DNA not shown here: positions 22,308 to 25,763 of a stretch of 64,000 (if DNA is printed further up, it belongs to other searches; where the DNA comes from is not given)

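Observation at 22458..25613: Solitary 1,051-aa metallophosphoesterase-NACHT/STAND-like protein: candidate single-gene antiphage system with a phosphoesterase effector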

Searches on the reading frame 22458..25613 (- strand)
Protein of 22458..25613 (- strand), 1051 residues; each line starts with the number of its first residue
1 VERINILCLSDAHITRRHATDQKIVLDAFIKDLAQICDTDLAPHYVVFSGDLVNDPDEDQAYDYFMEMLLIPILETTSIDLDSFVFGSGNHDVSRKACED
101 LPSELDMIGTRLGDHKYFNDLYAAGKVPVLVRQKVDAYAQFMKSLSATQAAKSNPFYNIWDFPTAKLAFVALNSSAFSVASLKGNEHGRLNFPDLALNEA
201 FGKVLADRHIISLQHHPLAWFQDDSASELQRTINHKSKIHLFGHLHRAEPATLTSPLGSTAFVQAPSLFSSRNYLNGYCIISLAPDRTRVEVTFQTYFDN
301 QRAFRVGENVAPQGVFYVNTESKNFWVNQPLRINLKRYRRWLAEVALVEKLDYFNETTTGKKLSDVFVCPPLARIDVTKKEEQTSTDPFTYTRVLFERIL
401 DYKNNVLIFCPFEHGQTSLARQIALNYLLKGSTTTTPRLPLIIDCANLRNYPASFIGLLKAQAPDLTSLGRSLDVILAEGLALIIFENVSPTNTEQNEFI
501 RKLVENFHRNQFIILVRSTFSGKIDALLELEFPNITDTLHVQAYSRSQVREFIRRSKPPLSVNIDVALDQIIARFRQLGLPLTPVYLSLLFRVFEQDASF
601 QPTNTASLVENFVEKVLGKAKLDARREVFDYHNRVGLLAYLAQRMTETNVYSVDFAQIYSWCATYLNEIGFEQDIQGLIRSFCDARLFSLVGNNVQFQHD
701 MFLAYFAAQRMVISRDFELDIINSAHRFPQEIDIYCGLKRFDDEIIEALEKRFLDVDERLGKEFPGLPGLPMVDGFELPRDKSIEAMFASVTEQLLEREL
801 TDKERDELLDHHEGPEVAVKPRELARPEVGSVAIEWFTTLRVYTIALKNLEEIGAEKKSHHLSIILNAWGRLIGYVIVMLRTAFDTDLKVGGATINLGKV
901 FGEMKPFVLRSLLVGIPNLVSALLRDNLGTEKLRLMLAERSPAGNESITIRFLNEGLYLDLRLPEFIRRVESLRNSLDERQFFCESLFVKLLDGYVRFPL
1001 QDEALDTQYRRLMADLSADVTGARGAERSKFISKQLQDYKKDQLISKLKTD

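Call 3: search_protein_families(library=pfam, proteins=[window:22458-25613:-], max_evalue=1)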
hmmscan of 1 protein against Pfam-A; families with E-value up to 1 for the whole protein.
window:22458-25613:- (1051 aa): 3 families
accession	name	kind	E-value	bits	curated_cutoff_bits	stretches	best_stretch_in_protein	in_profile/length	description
PF00149.33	Metallophos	-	1.7e-08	35.6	21.5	1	5-247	2-190/191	Calcineurin-like phosphoesterase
PF24406.1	nSTAND_NTPase4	-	1.9e-05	25.1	27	1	651-707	1-58/58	Novel STAND NTPase 4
PF20703.3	nSTAND1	-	0.11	12.6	27.1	1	491-593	132-239/379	Novel STAND NTPase 1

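Call 4: search_protein_families(library=padloc, proteins=[window:22458-25613:-], max_evalue=1)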
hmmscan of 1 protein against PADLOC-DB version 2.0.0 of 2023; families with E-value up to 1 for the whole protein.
window:22458-25613:- (1051 aa): 3 families
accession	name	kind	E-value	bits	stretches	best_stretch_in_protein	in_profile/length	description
PDLC05051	PDC-S60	-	1.1e-75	253.5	1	4-867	1-857/1027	-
PDLC00736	Effector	-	1.6e-08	31.9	1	7-321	6-308/561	Endonuclease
PDLC04908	PDC-S10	-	0.019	12.2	1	229-283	164-216/223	-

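Call 5: search_protein_families(library=ncbifam, proteins=[window:22458-25613:-], max_evalue=1)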
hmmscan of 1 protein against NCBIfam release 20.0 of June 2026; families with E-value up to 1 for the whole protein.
window:22458-25613:- (1051 aa): 2 families
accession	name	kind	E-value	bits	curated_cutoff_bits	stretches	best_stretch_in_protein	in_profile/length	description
NF053861.1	DS8_antiphage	equivalog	4.3e-40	137.3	790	1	9-712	2-685/994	anti-phage protein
NF053862.1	DS9_1_antiphage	equivalog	0.00044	19.2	420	1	5-181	195-358/486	anti-phage phosphoesterase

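Call 11: find_homologous_proteins(query=window:22458-25613:-, max_evalue=0.001)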
Query window:22458-25613:- (1051 aa): 12 proteins with E <= 0.001 among 8000 candidates.
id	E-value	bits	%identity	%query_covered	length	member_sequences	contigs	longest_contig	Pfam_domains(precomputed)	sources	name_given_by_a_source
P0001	0.0e+0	2382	100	100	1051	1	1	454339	PF00149.34,PF24406.2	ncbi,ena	-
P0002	0.0e+0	1696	70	100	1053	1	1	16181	PF00149.34,PF24406.2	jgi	jgi:hypothetical protein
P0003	0.0e+0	1350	63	87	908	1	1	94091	PF24406.2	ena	-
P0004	0.0e+0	1094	73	61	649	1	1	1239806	PF00149.34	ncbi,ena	-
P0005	3.3e-190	652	34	100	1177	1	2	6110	PF00149.34,PF24406.2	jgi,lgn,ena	-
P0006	4.7e-177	609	33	96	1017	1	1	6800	PF00149.34,PF24406.2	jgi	jgi:hypothetical protein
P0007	4.3e-125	437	29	99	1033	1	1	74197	PF00149.34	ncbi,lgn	-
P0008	8.5e-116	406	26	99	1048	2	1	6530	PF00149.34,PF24406.2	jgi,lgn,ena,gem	-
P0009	1.2e-44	170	22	99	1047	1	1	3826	PF00149.34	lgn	-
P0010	4.0e-34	136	23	97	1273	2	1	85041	PF00149.34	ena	-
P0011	2.5e-30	123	24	75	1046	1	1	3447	PF00149.34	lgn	-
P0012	1.0e-27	114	23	98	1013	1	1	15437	PF00149.34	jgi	jgi:predicted phosphodiesterase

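Call 15: find_encoding_contigs(protein=P0001, flank=10000, max_places=3)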
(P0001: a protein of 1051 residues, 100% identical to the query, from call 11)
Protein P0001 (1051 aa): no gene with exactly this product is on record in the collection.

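Call 16: find_encoding_contigs(protein=P0002, flank=10000, max_places=3)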
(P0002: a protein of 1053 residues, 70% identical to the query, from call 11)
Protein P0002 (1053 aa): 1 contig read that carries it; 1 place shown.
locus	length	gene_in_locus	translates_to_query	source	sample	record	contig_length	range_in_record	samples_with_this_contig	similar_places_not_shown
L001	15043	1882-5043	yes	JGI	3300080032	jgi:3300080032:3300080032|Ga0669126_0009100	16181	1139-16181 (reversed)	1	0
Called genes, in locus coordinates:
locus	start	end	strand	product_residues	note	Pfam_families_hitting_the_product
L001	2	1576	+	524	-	PF00118:Cpn60_TCP1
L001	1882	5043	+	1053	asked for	PF00149:Metallophos, PF24406:nSTAND_NTPase4 (weak)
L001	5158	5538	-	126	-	PF21592:Bc2l-C_N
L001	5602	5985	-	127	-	PF21592:Bc2l-C_N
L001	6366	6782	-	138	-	PF03724:META (weak)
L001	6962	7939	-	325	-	PF03401:TctC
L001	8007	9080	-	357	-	PF00126:HTH_1, PF03466:LysR_substrate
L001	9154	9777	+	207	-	PF01381:HTH_3, PF13560:HTH_31 (weak)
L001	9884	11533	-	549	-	PF02652:Lactate_perm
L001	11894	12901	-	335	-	PF09694:Gcw_chp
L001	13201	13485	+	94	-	PF04248:NTP_transf_9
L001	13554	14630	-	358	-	-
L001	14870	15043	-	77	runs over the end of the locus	-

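Call 23: search_solved_structures(query=A1, max_evalue=1, show_alignments=2)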
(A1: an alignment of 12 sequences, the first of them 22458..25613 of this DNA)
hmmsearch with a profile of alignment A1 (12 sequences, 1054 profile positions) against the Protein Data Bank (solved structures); distinct sequences matched with E-value up to 1: 28.
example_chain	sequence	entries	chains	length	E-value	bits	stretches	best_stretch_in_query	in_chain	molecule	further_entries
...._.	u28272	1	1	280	2.8e-05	25.2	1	5-100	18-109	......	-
2hyp_A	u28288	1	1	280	4e-05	24.7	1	5-100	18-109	Hypothetical protein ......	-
3ib7_A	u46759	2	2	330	4e-05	24.7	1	5-100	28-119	Icc protein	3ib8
2xmo_A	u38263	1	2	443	0.0004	21.4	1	17-123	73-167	LMO2642 PROTEIN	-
2q8u_A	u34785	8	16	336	0.00053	21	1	3-91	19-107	Exonuclease, putative | Nuclease SbcCD subunit D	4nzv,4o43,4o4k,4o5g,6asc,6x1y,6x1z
4o24_A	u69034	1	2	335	0.00057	20.9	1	3-91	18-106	Exonuclease, putative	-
2hyo_A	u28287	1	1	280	0.0012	19.8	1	5-91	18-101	Rv0805N97A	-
4lty_C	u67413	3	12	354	0.0039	18.1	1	1-93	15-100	Exonuclease subunit SbcD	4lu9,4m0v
6s6v_A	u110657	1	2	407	0.0048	17.8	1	1-93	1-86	Nuclease SbcCD subunit D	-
7dog_A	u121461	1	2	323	0.011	16.7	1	3-91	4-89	Nuclease SbcCD subunit D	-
2dxl_A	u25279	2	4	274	0.025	15.4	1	7-91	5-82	Phosphohydrolase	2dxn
2zo9_B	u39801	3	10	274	0.025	15.4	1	7-91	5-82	Phosphohydrolase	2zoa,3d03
3thn_A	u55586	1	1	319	0.041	14.7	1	1-91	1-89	Exonuclease, putative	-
1um8_A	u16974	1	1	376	0.085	13.7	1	364-423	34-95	ATP-dependent Clp protease ATP-binding subunit clpX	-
8yl6_C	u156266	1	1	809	0.11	13.3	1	403-543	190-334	Probable disease resistance protein At5g66900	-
37tt_A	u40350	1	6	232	0.27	12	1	951-1027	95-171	Z4 c3ii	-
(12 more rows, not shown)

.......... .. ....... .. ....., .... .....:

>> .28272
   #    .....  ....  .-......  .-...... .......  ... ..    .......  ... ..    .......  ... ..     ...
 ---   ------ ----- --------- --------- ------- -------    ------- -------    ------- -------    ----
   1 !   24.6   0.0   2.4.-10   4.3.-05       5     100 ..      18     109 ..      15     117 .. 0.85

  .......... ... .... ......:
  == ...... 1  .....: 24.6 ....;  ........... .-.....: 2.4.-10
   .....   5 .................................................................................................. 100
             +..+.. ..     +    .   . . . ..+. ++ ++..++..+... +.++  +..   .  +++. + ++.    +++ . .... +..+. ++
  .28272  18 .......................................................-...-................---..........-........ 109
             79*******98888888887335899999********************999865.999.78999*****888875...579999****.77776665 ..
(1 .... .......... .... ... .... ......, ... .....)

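Call 24: find_encoding_contigs(protein=P0007, flank=10000, max_places=3)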
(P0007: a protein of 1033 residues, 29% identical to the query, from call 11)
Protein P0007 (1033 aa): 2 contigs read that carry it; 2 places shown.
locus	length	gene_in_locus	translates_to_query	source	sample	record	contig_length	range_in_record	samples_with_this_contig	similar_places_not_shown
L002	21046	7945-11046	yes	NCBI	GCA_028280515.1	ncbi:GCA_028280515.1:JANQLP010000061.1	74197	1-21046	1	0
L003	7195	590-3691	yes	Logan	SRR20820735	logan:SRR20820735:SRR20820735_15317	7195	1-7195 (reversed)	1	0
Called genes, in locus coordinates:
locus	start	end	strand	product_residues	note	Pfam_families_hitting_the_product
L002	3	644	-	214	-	?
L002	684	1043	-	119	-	-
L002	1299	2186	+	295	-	PF00376:MerR, PF13411:MerR_1, PF02310:B12-binding (faint), PF02607:B12-binding_2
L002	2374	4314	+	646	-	PF01807:Zn_ribbon_DnaG, PF10410:DnaB_bind (faint), PF08275:DNAG_N, PF01751:Toprim, PF13155:Toprim_2, PF13662:Toprim_4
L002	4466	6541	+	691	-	PF03979:Sigma70_r1_1, PF00140:Sigma70_r1_2, PF04546:Sigma70_ner, PF04542:Sigma70_r2, PF04539:Sigma70_r3, PF04545:Sigma70_r4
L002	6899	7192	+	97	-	PF01541:GIY-YIG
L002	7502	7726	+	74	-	-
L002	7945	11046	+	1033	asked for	PF00149:Metallophos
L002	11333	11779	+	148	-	PF04519:Bactofilin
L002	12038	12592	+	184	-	PF13673:Acetyltransf_10, PF00583:Acetyltransf_1, PF13508:Acetyltransf_7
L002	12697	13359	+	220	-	PF03737:RraA-like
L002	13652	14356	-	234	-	PF04402:SIMPL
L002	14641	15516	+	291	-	PF00892:EamA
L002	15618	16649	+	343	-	PF06258:Mito_fiss_Elm1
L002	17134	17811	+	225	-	PF02517:Rce1-like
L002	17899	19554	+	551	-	PF00005:ABC_tran, PF02463:SMC_N (faint), PF13304:AAA_21 (faint), PF12848:ABC_tran_Xtn, PF00005:ABC_tran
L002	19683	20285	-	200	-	PF05494:MlaC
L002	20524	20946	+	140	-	PF14347:DUF4399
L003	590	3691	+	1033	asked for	PF00149:Metallophos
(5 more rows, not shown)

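Call 26: find_encoding_contigs(protein=P0004, flank=10000, max_places=2)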
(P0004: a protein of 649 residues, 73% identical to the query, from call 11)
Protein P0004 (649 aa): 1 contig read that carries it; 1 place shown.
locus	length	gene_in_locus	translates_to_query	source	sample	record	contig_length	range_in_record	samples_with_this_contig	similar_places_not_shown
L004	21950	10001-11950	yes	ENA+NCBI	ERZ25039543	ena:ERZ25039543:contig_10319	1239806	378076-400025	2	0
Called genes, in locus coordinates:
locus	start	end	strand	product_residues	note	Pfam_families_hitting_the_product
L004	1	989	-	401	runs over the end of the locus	PF00988:CPSase_sm_chain, PF00117:GATase, PF07722:Peptidase_C26 (faint)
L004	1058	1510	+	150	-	PF09424:YqeY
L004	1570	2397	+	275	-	PF08501:Shikimate_dh_N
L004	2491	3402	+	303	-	PF18029:Glyoxalase_6 (faint), PF00903:Glyoxalase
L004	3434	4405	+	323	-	PF03401:TctC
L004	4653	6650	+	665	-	PF01807:Zn_ribbon_DnaG, PF10410:DnaB_bind (faint), PF08275:DNAG_N, PF01751:Toprim, PF13155:Toprim_2, PF13662:Toprim_4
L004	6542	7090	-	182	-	-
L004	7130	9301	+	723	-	PF03979:Sigma70_r1_1, PF00140:Sigma70_r1_2, PF04546:Sigma70_ner, PF04542:Sigma70_r2, PF04539:Sigma70_r3, PF04545:Sigma70_r4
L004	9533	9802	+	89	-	PF10387:DUF2442 (weak)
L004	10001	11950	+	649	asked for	PF00149:Metallophos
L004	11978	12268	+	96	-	PF01527:HTH_Tnp_1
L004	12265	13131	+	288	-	PF13276:HTH_21, PF00665:rve, PF13683:rve_3, PF13333:rve_2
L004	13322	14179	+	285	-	-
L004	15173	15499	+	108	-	-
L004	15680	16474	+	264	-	PF01464:SLT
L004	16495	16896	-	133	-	PF01042:Ribonuc_L-PSP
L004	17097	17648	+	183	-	PF13384:HTH_23 (faint), PF13518:HTH_28 (weak), PF13551:HTH_29, PF13565:HTH_32, PF13592:HTH_33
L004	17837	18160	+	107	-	PF13358:DDE_3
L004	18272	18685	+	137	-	PF13430:DUF4112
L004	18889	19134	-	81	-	-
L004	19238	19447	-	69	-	PF00313:CSD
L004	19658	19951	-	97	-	PF07045:DUF1330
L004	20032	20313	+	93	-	PF10115:HlyU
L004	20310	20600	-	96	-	PF07045:DUF1330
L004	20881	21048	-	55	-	-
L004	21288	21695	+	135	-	PF07883:Cupin_2, PF02311:AraC_binding (weak)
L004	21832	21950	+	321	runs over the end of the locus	PF04909:Amidohydro_2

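Call 27: find_encoding_contigs(protein=P0003, flank=10000, max_places=2)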
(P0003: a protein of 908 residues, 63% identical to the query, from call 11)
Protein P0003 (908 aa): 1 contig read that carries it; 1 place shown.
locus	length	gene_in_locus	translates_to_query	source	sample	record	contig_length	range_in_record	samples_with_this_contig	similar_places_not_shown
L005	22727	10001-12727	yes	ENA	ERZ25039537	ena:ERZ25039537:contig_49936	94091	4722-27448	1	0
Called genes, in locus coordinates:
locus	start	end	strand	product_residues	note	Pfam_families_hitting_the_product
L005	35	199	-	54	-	-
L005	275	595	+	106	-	PF01042:Ribonuc_L-PSP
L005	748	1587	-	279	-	PF00941:FAD_binding_5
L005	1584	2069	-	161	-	PF20256:MoCoBD_2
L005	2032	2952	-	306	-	-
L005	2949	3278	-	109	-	PF12728:HTH_17 (weak)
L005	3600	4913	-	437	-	PF13356:Arm-DNA-bind_3, PF00589:Phage_integrase (weak)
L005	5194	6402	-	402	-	PF00589:Phage_integrase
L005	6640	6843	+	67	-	-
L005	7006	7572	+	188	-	PF00239:Resolvase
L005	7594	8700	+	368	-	PF10592:AIPR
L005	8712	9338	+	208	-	-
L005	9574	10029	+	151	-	PF00149:Metallophos (weak)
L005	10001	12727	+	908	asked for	PF24406:nSTAND_NTPase4 (weak)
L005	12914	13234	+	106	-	-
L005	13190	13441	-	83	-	-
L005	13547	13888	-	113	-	-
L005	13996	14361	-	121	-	PF00239:Resolvase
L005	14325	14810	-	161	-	PF02826:2-Hacid_dh_C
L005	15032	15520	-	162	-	-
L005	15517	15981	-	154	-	PF12146:Hydrolase_4, PF00561:Abhydrolase_1, PF12697:Abhydrolase_6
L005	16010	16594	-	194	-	-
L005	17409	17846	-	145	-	PF12616:DUF3775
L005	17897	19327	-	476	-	PF02874:ATP-synt_ab_N, PF00006:ATP-synt_ab, PF22919:ATP-synt_VA_C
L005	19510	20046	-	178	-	PF13751:DDE_Tnp_1_6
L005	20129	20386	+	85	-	PF00589:Phage_integrase (weak)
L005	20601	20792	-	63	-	-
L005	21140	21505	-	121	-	-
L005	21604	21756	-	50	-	-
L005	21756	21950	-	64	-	-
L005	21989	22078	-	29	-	-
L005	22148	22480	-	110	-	-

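Call 32: find_homologous_proteins(query=A1, max_evalue=0.001)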
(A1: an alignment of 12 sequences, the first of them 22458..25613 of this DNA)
Query A1 (12 sequences) (1051 aa, profile of the alignment): 16 proteins with E <= 0.001 among 8000 candidates.
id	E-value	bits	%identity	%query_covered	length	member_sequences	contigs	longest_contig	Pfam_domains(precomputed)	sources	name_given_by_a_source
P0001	0.0e+0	1492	100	100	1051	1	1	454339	PF00149.34,PF24406.2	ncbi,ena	-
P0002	0.0e+0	1485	70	100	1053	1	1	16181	PF00149.34,PF24406.2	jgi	jgi:hypothetical protein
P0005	0.0e+0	1388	34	100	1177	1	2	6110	PF00149.34,PF24406.2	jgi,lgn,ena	-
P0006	0.0e+0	1349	33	96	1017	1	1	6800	PF00149.34,PF24406.2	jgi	jgi:hypothetical protein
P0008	0.0e+0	1321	26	99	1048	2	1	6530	PF00149.34,PF24406.2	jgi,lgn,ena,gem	-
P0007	0.0e+0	1303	29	99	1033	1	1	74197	PF00149.34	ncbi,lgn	-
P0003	0.0e+0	1221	63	87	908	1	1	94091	PF24406.2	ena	-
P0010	0.0e+0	1125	23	97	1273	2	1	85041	PF00149.34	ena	-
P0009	0.0e+0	1121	22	99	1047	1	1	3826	PF00149.34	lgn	-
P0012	2.0e-293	994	23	98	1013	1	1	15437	PF00149.34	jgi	jgi:predicted phosphodiesterase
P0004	7.5e-283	959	73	61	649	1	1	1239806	PF00149.34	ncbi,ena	-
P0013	7.3e-188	645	60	50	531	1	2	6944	PF00149.34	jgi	jgi:predicted MPP superfamily phosphohydrolase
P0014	2.7e-154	534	68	36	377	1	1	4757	PF00149.34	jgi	jgi:predicted MPP superfamily phosphohydrolase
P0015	4.7e-146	506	61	37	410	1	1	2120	PF00149.34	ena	-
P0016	1.3e-47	180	24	27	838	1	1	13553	PF00149.34,PF05729.19,PF20720.4,PF13191.13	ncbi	-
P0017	7.3e-13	65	19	27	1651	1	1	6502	PF00270.36,PF00149.34,PF00271.38,PF04851.22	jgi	jgi:hypothetical protein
